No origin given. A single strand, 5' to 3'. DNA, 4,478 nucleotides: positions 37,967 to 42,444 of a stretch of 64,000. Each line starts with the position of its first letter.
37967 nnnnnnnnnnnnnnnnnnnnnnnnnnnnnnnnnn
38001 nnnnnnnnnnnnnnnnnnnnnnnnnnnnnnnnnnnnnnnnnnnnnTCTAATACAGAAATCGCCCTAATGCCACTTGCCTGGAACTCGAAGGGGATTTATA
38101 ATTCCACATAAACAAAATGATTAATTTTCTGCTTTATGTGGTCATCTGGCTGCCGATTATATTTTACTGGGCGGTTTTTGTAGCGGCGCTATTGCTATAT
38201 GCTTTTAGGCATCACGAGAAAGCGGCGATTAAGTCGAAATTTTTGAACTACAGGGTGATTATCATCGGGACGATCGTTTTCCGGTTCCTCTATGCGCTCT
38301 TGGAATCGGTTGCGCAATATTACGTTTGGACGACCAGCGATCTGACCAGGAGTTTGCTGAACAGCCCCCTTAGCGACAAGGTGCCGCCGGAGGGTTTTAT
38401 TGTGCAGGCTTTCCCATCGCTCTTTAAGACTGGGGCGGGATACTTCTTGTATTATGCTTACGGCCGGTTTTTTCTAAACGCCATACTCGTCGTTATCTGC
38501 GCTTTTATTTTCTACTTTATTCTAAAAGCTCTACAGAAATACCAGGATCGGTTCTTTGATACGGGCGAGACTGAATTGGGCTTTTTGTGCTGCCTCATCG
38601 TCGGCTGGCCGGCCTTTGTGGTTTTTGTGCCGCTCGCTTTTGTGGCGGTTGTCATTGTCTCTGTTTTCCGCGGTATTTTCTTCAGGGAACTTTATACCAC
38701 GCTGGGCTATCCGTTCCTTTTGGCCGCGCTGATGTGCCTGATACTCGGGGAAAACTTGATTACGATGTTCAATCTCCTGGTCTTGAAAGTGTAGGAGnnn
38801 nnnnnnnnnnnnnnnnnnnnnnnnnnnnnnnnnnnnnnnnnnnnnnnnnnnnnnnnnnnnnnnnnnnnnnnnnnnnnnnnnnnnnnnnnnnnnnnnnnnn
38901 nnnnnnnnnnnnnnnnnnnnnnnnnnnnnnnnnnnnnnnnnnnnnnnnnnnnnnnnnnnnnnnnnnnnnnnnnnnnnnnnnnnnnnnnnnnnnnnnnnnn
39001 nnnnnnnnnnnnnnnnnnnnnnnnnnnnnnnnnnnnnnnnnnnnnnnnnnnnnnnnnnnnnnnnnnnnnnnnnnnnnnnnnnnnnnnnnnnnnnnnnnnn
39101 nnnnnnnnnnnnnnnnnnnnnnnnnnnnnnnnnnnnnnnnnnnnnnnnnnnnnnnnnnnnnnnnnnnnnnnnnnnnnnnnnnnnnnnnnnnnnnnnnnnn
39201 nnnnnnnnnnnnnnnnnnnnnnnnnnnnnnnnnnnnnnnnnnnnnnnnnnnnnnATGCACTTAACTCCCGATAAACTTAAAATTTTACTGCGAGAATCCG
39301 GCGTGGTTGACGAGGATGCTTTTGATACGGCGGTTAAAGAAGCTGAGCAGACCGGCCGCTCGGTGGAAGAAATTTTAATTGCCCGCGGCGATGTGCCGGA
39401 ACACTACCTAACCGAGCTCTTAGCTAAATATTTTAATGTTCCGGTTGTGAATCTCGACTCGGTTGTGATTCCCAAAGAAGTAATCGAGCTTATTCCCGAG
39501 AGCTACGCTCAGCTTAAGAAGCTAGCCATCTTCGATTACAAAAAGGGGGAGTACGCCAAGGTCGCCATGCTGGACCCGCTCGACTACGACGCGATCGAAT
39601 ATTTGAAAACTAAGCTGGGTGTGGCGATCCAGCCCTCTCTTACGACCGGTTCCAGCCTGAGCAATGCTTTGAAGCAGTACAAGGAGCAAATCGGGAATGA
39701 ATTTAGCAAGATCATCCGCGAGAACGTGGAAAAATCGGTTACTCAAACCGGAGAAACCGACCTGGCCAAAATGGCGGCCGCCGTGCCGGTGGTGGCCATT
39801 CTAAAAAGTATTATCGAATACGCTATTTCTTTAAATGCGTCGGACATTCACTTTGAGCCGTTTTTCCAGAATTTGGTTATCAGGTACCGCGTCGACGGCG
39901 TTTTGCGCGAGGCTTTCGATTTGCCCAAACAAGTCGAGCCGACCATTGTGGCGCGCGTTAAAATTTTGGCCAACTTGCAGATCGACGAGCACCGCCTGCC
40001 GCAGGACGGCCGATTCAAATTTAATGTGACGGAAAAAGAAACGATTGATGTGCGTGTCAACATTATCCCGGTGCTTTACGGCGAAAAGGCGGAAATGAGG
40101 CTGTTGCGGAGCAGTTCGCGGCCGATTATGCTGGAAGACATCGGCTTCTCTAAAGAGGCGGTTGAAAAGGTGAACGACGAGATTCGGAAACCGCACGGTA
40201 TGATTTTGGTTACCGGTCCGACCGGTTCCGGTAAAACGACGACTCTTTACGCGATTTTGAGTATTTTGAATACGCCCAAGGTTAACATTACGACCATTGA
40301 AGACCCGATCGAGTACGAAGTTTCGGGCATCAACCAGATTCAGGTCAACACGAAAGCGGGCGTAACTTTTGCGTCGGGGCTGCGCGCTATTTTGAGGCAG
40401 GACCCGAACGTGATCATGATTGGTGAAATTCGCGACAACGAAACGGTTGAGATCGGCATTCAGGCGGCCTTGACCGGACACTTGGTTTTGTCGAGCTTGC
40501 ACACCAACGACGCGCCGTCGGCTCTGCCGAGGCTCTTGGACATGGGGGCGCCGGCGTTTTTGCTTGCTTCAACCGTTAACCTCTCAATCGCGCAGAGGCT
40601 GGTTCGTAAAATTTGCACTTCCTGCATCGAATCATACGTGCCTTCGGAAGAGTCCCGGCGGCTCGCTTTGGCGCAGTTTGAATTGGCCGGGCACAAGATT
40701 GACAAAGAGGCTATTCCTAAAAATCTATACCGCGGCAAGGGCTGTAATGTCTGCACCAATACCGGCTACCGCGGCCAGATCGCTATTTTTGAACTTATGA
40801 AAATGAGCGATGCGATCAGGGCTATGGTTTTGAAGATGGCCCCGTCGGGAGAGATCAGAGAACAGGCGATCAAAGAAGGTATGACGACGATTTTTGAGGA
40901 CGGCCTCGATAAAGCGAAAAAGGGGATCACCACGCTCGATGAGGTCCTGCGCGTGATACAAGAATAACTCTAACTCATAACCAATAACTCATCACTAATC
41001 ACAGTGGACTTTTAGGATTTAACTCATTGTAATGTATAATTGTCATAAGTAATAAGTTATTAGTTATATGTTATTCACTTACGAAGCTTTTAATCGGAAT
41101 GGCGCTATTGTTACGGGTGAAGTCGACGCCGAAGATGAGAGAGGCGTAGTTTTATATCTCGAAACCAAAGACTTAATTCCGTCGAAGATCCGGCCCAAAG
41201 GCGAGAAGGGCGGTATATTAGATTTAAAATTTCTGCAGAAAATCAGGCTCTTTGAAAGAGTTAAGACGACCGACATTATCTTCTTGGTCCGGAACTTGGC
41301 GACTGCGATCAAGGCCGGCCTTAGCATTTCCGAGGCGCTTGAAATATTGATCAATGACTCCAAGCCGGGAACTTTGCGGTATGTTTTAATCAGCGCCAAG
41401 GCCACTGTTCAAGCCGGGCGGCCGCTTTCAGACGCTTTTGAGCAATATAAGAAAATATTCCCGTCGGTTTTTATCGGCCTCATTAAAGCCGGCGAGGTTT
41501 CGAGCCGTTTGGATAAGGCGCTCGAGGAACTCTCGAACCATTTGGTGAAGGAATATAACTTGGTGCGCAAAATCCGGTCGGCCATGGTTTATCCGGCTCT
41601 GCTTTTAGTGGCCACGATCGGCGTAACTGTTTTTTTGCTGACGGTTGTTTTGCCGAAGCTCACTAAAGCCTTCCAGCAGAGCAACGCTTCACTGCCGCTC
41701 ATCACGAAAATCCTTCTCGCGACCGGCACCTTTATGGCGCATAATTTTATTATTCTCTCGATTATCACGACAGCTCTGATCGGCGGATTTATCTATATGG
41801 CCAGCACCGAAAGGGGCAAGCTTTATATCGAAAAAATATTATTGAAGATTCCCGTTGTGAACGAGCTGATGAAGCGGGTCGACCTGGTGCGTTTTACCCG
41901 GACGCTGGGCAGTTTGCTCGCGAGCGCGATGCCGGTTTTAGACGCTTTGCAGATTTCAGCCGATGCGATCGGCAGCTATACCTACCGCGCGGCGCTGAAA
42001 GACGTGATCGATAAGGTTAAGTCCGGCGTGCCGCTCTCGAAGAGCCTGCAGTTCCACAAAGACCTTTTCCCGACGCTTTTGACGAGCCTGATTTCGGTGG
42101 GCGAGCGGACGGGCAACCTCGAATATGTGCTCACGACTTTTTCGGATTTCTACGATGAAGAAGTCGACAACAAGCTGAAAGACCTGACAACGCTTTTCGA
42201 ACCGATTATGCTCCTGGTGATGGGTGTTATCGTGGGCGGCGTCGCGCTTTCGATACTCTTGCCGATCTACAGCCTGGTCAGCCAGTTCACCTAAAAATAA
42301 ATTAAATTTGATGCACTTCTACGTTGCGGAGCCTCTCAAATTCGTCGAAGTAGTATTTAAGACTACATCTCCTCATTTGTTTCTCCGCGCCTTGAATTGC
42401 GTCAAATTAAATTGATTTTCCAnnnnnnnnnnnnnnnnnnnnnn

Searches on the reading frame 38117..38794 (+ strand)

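Call 6: search_protein_families(library=pfam, proteins=[window:38117-38794:+], max_evalue=0.01)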
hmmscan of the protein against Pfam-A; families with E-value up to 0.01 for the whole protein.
window:38117-38794:+ (225 aa): 1 family
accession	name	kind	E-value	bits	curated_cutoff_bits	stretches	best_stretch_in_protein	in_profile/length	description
PF04878.18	Baculo_p48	-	0.0051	16.3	25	1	15-77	153-214/371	Baculovirus P48 protein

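Call 15: search_protein_families(library=ncbifam, proteins=[window:38117-38791:+], max_evalue=0.1)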
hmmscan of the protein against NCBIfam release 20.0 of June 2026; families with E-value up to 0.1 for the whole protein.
window:38117-38791:+ (225 aa): 0 families

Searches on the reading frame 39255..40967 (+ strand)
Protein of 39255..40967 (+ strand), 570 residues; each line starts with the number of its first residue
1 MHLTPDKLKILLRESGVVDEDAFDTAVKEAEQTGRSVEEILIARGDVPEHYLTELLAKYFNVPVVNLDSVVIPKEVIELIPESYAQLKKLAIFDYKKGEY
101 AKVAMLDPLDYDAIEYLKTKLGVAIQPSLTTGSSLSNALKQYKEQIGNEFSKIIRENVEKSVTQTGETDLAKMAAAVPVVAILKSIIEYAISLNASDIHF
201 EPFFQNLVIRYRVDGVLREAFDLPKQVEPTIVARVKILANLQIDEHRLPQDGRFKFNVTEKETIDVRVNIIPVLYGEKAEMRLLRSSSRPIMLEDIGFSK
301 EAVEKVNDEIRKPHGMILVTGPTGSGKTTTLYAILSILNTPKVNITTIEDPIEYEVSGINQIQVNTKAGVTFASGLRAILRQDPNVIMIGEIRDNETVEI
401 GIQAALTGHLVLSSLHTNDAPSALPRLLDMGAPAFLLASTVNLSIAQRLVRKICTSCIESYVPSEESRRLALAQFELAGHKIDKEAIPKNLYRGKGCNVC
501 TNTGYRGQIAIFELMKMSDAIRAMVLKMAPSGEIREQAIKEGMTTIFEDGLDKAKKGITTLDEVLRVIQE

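Call 6: search_protein_families(library=pfam, proteins=[window:39255-40967:+], max_evalue=0.01)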
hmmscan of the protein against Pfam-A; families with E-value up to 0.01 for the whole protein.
window:39255-40967:+ (570 aa): 12 families
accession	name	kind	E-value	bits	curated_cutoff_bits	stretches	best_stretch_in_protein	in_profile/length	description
PF00437.27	T2SSE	-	4.6e-128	427.4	24.9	1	177-566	6-370/370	Type II/IV secretion system protein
PF05157.20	MshEN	-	1.9e-09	37.8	23.1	1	60-144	1-85/90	MshEN domain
PF13555.12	AAA_29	-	7.7e-05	22.8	27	1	313-342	21-50/61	P-loop containing region of AAA domain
PF25199.1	nSTAND_NTPase5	-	0.0001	22.6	34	1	301-354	27-82/145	Novel STAND NTPase 5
PF13476.12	AAA_23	-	0.00024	22.3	27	1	314-340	19-45/201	AAA domain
PF13401.12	AAA_22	-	0.00056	20.7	27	1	312-351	3-33/130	AAA domain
PF04851.21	ResIII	-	0.0013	19.1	22.5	1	300-339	9-48/164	Type III restriction enzyme, res subunit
PF13191.12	AAA_16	-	0.0018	19.3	32.6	1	311-411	20-113/167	AAA ATPase domain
PF20720.3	nSTAND3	-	0.003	17.7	27.2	1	303-350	7-53/155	Novel STAND NTPase 3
PF20250.3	FapA_N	-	0.0032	17.3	27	0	4-50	26-75/178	Flagellar Assembly Protein A N-terminal region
PF13245.12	AAA_19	-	0.0064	17.1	25.1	0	313-342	10-39/134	AAA domain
PF13604.12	AAA_30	-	0.0065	16.7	27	0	310-339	14-43/191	AAA domain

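Call 20: find_related_loci(query=window:39255-40964:+, collection=genome_contigs, flank=10000)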
Query window:39255-40964:+ (570 aa) in genome_contigs; peptide patterns used: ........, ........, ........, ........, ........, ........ (x = any residue, [..] = any of these).
600 stretches matched a pattern (row limit reached: there are more); 582 encode a relative of the query (tblastn E <= 1e-3); the best 80 are kept; 80 distinct loci.
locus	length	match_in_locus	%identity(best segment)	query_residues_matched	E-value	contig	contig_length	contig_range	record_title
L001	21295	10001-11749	60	1-570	0e+0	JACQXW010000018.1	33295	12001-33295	MAG: Candidatus Terrybacteria bacterium isolate NC_groundwater_1525_Pr4_S-0.2um_41_30 SR1-18-Sp2_scaffold_10078, whole g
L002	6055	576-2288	62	1-570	0e+0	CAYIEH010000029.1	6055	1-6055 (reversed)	MAG TPA_asm: uncultured Candidatus Saccharibacteria bacterium isolate ERP119705_co18_240 genome assembly, contig: NODE_1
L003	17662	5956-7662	59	1-570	0e+0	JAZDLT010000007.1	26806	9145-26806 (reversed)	MAG: Candidatus Liptonbacteria bacterium isolate MEGAHIT-group-0.617 k141_4365551, whole genome shotgun sequence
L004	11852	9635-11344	59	1-570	0e+0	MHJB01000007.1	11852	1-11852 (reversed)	MAG: Candidatus Colwellbacteria bacterium RIFCSPLOWO2_12_FULL_43_11 rifcsplowo2_12_scaffold_14608, whole genome shotgun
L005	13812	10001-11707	59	1-570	0e+0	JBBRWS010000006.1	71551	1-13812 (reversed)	MAG: Candidatus Paceibacteria bacterium isolate La4_metabat2.065 La4_metabat2.065_K_1141728_L_71551_cov_53.9878, whole g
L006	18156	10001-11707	59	1-570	0e+0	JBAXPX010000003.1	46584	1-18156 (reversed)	MAG: bacterium isolate ELA542 MAG542_3, whole genome shotgun sequence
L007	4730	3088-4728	57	1-548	0e+0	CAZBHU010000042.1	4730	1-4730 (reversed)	MAG TPA_asm: uncultured Candidatus Saccharibacteria bacterium isolate SRP192927_co2_759 genome assembly, contig: NODE_43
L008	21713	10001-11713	59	1-570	0e+0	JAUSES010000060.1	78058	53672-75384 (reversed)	MAG: bacterium isolate E14_maxbin.225_sub E14_k141_634321, whole genome shotgun sequence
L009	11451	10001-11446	59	1-479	0e+0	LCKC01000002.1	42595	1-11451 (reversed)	MAG: Parcubacteria group bacterium GW2011_GWB1_45_10 UW89_C0002, whole genome shotgun sequence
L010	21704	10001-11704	48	5-570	3e-173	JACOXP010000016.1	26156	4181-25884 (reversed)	MAG: Candidatus Harrisonbacteria bacterium isolate NC_groundwater_156_Ag_S-0.1um_44_12 S4_GD2017_2_S1_scaffold_2199, who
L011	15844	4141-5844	47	1-570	8e-170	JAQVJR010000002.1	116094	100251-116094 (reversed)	MAG: Candidatus Paceibacterota bacterium isolate STE_68 NODE_219_length_116094_cov_28.621944_Sandtown_E, whole genome sh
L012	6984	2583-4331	45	1-570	4e-158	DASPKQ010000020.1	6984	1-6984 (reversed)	MAG TPA_asm: Verrucomicrobiia bacterium isolate SMAG_U12040 k141_1577950, whole genome shotgun sequence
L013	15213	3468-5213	45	1-570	3e-156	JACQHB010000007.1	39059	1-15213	MAG: Candidatus Doudnabacteria bacterium isolate NC_groundwater_1088_Ag_S2p5_45_84 S_2p5_S6_coassembly_k141_1531210, who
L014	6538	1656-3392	44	3-570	2e-153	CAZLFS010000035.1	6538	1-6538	MAG TPA_asm: uncultured Candidatus Saccharibacteria bacterium isolate SRP272529_co1_253 genome assembly, contig: NODE_23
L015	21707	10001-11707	55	1-570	0e+0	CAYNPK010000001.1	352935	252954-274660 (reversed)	MAG TPA_asm: uncultured Candidatus Saccharibacteria bacterium isolate SRP263991_co4_20 genome assembly, contig: NODE_2_l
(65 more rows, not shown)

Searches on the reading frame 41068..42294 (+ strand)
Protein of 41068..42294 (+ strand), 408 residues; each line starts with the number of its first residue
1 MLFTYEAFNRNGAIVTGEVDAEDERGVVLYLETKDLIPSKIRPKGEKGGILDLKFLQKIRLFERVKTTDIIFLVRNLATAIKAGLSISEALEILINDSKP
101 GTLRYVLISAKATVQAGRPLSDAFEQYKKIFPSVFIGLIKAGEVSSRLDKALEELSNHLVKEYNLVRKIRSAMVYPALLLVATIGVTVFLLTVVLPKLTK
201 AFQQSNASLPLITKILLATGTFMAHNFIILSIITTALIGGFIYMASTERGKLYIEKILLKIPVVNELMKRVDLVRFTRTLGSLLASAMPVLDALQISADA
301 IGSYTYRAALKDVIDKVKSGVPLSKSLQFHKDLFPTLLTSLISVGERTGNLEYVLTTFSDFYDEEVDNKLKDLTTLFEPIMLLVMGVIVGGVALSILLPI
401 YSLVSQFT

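Call 6: search_protein_families(library=pfam, proteins=[window:41068-42294:+], max_evalue=0.01)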
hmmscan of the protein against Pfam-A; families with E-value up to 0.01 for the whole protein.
window:41068-42294:+ (408 aa): 1 family
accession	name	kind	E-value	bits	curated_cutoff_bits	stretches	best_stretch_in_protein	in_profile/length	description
PF00482.28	T2SSF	-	2.1e-60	202.6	25.2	2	276-399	1-125/125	Type II secretion system (T2SS), protein F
